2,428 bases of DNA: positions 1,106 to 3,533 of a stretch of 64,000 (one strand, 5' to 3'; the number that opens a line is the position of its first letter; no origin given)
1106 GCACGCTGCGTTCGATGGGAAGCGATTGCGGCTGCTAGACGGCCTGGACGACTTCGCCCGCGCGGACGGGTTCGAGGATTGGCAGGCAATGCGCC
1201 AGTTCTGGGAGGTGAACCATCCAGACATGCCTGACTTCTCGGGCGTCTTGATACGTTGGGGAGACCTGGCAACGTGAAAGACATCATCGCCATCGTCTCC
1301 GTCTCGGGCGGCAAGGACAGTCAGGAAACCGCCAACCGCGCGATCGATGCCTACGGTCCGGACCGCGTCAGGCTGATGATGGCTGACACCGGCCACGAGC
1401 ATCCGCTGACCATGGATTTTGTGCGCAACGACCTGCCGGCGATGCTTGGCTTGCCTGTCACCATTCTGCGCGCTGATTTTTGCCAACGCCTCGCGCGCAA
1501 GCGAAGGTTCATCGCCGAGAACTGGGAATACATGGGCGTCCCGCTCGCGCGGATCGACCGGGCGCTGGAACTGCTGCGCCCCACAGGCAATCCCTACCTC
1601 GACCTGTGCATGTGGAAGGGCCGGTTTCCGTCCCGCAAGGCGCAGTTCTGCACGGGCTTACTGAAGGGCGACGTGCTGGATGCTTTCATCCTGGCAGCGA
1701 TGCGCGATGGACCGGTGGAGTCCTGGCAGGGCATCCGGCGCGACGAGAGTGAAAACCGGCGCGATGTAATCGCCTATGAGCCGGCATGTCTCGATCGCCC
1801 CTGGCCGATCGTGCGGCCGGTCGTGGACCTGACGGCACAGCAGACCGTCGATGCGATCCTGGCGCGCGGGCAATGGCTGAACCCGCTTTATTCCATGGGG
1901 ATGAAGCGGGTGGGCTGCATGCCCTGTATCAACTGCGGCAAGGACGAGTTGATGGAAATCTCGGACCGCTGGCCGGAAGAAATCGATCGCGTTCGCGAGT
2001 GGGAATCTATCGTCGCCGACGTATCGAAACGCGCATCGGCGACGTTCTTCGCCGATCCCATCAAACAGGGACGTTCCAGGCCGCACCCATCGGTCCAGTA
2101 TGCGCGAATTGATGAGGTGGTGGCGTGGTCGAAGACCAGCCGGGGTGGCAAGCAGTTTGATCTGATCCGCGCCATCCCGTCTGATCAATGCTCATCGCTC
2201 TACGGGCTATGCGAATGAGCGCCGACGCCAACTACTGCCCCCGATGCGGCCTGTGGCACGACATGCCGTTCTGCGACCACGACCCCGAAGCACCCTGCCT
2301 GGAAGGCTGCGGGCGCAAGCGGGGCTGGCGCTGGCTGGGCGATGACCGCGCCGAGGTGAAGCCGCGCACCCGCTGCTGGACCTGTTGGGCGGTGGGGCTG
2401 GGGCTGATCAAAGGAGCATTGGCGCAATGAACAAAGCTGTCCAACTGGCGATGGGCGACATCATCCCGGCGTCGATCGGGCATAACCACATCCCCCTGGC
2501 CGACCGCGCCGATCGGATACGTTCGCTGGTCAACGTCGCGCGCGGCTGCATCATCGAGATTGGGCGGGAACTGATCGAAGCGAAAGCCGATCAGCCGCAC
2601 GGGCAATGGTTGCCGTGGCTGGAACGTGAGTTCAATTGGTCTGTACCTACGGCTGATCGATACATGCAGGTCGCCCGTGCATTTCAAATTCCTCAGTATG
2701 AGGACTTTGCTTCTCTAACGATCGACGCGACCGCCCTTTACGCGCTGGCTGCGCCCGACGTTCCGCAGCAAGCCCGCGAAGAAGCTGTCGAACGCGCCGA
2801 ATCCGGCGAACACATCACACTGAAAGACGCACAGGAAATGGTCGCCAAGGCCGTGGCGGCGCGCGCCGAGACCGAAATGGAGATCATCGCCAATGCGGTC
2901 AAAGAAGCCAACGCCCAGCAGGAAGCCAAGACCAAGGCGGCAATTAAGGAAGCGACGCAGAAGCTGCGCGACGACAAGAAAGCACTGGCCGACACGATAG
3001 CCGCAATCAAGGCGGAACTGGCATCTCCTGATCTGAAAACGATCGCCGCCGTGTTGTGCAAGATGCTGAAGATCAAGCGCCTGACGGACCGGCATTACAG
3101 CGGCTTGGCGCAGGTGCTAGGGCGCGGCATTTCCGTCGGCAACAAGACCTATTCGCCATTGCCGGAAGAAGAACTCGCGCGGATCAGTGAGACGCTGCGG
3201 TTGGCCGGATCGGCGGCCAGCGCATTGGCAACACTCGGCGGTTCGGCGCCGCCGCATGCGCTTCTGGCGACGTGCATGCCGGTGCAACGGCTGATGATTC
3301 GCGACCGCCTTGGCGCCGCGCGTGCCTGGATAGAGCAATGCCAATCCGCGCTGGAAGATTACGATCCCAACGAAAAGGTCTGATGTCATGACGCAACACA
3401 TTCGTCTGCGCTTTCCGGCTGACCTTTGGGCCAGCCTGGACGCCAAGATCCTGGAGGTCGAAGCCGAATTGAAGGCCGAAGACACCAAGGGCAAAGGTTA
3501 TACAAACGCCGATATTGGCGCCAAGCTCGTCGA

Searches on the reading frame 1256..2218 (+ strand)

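Call 21: search_protein_families(library=pfam, proteins=[window:1256-2218:+], max_evalue=0.001)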
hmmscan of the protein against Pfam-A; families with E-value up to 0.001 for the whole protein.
window:1256-2218:+ (320 aa): 1 family
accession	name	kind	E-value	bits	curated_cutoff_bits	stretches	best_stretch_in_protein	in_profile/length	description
PF01507.26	PAPS_reduct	-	6.7e-12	46.2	22.5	1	13-226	3-174/175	Phosphoadenosine phosphosulfate reductase domain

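Call 22: search_protein_families(library=phrogs, proteins=[window:1256-2218:+], max_evalue=0.001)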
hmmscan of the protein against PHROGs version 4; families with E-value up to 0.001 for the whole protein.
window:1256-2218:+ (320 aa): 4 families
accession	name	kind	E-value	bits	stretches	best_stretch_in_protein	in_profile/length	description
phrog_424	-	moron, auxiliary metabolic gene and host takeover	1.8e-56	193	1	9-319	160-420/460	phosphoadenosine phosphosulfate reductase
phrog_15238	-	unknown function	4.8e-25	89.7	1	11-178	13-201/215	-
phrog_34643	-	unknown function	1.6e-06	29.2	1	284-320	75-112/112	-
phrog_2302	-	moron, auxiliary metabolic gene and host takeover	1.4e-05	25.2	0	155-251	163-270/381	phosphoadenosine phosphosulfate reductase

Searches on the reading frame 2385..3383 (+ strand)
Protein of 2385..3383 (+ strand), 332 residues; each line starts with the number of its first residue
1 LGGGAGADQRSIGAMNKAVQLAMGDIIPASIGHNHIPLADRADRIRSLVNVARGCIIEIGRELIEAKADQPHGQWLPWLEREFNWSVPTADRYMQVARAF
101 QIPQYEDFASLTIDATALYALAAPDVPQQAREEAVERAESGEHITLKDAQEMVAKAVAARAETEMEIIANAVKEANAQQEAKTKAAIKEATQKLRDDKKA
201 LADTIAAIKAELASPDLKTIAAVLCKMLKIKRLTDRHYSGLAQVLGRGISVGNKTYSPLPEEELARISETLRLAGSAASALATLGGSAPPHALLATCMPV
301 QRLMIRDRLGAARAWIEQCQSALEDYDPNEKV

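Call 21: search_protein_families(library=pfam, proteins=[window:2385-3383:+], max_evalue=0.001)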
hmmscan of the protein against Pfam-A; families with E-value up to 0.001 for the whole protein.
window:2385-3383:+ (332 aa): 1 family
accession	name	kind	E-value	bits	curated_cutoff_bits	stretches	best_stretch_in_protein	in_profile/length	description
PF11300.13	DUF3102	-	1.7e-12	48.1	24.4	1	55-153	24-126/129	Protein of unknown function (DUF3102)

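Call 22: search_protein_families(library=phrogs, proteins=[window:2385-3383:+], max_evalue=0.001)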
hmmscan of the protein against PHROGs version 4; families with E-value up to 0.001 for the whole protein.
window:2385-3383:+ (332 aa): 5 families
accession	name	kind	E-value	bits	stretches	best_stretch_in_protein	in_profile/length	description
phrog_15609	-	unknown function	6.7e-17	62.8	1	50-213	25-169/316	-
phrog_1733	-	unknown function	3.2e-16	60.5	1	43-201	21-184/305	-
phrog_1748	-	unknown function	7.1e-12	46.1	1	41-212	51-207/302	-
phrog_6146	-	unknown function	4.1e-07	31.1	1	56-189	55-188/197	-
phrog_4571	-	unknown function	2.7e-06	28.4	1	53-222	26-192/289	-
